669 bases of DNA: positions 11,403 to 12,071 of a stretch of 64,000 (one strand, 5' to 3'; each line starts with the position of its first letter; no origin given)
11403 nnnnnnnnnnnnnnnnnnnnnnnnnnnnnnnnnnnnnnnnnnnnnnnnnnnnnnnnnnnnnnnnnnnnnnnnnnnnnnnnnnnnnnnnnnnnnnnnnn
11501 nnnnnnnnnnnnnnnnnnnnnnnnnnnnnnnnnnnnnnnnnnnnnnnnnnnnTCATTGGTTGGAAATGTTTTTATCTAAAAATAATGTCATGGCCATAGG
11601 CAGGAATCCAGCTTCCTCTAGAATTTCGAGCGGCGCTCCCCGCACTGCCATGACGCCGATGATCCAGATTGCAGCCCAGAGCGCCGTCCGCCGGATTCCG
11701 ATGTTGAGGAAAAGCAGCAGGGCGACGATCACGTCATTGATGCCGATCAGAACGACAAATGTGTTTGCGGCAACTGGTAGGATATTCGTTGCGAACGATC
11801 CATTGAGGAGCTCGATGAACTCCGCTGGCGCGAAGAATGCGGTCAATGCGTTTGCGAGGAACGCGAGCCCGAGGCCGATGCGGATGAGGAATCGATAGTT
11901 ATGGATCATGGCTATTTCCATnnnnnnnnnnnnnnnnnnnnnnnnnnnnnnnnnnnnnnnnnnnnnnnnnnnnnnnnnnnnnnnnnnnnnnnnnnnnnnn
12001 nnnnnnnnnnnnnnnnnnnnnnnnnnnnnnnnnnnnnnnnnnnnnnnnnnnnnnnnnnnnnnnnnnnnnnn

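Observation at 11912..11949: Duplicated 27-bp promoter-operator module (TTGACA-N18-TATxxT with the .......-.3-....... palindrome in the spacer) upstream of both the copA operon and csoR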

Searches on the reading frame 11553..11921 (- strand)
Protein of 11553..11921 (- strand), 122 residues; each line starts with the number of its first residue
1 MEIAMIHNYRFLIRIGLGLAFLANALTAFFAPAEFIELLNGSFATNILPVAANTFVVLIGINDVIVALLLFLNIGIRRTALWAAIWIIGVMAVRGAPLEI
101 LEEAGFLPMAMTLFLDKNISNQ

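Call 8: search_protein_families(library=pfam, proteins=[window:11553-11909:-], max_evalue=0.01)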
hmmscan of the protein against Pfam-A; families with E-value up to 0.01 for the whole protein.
window:11553-11909:- (118 aa): 2 families
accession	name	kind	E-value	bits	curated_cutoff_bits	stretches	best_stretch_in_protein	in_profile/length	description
PF07681.17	DoxX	-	0.00029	21.8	23.6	1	7-87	3-80/85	DoxX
PF07291.16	MauE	-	0.0027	18.5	27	1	8-89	7-82/128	Methylamine utilisation protein MauE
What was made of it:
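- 11553..11909 (-): DoxX/MauE-like small membrane protein (118 aa), first gene after site 1; start ATG 11909 lies 10 nt after the -10. Pfam DoxX scores 21.8 bits, below the cut-off of 23.6 (call 8).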

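Call 21: search_protein_families(library=ncbifam, proteins=[window:11553-11909:-], max_evalue=0.001)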
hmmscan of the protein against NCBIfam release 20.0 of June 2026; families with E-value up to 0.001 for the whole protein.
window:11553-11909:- (118 aa): 0 families

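Call 30: find_homologous_proteins(query=window:11553-11921:-, max_evalue=0.001)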
Query window:11553-11921:- (122 aa): 22 proteins with E <= 0.001 among 90 candidates.
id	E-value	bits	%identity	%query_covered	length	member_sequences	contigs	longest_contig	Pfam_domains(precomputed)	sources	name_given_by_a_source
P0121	6.5e-66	238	100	97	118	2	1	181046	-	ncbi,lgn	-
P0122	3.4e-45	171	77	91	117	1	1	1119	-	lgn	-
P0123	1.6e-44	169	72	93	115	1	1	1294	-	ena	-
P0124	4.4e-39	151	62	98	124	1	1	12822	-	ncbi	-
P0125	2.5e-38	149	66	94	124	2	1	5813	-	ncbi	-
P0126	4.6e-37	145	69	88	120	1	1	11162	-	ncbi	-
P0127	5.6e-37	144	69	88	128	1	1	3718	-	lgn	-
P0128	2.6e-36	142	70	84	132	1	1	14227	-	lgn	-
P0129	2.6e-35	139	61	96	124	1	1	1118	-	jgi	jgi:hypothetical protein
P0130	1.0e-34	137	61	94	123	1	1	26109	-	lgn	-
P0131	2.1e-33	133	55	94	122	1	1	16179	-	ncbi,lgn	-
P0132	2.5e-32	129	58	91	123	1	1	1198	PF07681.18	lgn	-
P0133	2.5e-32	129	62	91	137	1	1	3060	-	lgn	-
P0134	1.0e-30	124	55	94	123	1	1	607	PF07681.18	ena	-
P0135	1.3e-29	121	57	93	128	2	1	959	-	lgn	-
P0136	1.5e-28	117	55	94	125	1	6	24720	PF07681.18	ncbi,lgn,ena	-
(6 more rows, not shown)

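Call 33: find_encoding_contigs(protein=P0124, flank=10000, max_places=2)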
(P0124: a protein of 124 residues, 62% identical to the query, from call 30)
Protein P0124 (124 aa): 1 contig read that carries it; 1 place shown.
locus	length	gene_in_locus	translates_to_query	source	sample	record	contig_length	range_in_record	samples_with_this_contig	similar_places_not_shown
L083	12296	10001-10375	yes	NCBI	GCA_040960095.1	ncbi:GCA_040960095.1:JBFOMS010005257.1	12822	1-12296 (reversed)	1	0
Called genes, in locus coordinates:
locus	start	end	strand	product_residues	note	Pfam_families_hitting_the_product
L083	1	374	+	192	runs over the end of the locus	-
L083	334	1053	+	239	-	-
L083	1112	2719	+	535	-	PF07732:Cu-oxidase_3, PF00394:Cu-oxidase (weak), PF07731:Cu-oxidase_2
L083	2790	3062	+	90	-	PF02583:Trns_repr_metal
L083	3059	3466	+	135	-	-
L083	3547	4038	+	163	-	-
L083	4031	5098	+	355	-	-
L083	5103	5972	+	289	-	PF02683:DsbD_TM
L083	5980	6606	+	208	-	PF00578:AhpC-TSA, PF08534:Redoxin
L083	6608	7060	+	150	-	-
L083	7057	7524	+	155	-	-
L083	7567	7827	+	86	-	-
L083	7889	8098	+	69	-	PF04945:YHS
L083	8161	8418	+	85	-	-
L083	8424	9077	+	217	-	PF04140:ICMT (weak), PF04191:PEMT (weak)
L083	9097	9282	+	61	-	PF04945:YHS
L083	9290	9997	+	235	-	PF18916:Lycopene_cyc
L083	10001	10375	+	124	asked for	-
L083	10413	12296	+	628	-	?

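Call 34: find_encoding_contigs(protein=P0130, flank=8000, max_places=2)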
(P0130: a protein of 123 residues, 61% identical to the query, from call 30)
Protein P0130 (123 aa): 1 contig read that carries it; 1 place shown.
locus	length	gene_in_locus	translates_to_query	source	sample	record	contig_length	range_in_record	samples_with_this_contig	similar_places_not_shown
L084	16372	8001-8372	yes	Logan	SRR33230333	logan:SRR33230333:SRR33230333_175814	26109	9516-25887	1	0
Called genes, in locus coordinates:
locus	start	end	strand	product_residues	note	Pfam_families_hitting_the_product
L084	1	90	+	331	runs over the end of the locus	PF00535:Glycos_transf_2, PF10111:Glyco_tranf_2_2, PF13641:Glyco_tranf_2_3, PF12804:NTP_transf_3 (weak)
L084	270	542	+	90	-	PF02583:Trns_repr_metal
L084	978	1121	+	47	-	-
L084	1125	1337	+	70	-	-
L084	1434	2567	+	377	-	PF04041:Glyco_hydro_130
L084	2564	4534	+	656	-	PF04041:Glyco_hydro_130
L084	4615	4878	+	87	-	-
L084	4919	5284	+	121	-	-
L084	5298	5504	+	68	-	PF04945:YHS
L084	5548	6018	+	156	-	-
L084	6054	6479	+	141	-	-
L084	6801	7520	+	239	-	PF18916:Lycopene_cyc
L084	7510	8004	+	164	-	-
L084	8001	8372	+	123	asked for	-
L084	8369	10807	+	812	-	PF19335:HMBD, PF00122:E1-E2_ATPase, PF00702:Hydrolase, PF08282:Hydrolase_3 (faint), PF12710:HAD (weak)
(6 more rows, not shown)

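Call 35: find_encoding_contigs(protein=P0136, flank=8000, max_places=2)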
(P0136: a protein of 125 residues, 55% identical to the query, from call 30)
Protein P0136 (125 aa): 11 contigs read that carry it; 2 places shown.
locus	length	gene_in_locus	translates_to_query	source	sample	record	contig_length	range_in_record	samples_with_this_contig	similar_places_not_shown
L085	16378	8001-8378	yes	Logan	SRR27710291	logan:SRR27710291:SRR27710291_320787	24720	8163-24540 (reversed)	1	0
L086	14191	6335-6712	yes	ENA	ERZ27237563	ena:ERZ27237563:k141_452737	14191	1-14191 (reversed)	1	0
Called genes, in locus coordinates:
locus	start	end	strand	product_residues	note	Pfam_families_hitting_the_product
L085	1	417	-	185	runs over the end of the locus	PF01862:PvlArgDC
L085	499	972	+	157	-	-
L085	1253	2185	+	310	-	PF18144:SMODS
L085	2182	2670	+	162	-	-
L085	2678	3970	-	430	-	PF00239:Resolvase, PF07508:Recombinase, PF13408:Zn_ribbon_recom (weak)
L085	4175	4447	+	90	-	PF02583:Trns_repr_metal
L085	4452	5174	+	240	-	PF09851:SHOCT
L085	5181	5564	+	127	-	PF03625:DUF302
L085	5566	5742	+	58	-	PF04945:YHS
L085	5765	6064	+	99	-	PF18926:DUF5676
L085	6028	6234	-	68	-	-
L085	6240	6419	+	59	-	PF04945:YHS (weak), PF24273:TRASH_HVO_1752_C (weak)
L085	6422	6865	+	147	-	-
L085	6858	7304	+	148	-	-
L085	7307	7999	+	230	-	PF18916:Lycopene_cyc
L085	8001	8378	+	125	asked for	PF07681:DoxX (weak)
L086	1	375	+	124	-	?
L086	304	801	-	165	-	PF04002:RadC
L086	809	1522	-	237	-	PF08843:AbiEii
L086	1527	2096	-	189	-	-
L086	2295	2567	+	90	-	PF02583:Trns_repr_metal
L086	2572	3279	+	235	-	PF09851:SHOCT (weak)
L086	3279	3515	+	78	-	PF02583:Trns_repr_metal (weak)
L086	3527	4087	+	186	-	PF03625:DUF302, PF04945:YHS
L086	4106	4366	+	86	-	-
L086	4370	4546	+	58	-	-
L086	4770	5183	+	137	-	-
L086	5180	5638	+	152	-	-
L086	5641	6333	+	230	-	PF18916:Lycopene_cyc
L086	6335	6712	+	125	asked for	PF07681:DoxX (weak)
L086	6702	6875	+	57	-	-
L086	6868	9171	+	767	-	PF19335:HMBD, PF00122:E1-E2_ATPase, PF00702:Hydrolase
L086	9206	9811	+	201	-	PF04140:ICMT, PF04191:PEMT (weak)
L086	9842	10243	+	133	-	-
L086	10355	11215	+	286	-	PF02683:DsbD_TM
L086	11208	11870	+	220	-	PF00578:AhpC-TSA, PF08534:Redoxin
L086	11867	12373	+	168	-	-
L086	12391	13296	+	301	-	-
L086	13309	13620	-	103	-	-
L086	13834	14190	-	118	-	?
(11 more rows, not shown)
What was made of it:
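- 11553..11909 (-): The gene lies between the Lycopene_cyc gene and the ATPase in L083-L086 (calls 33-35).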
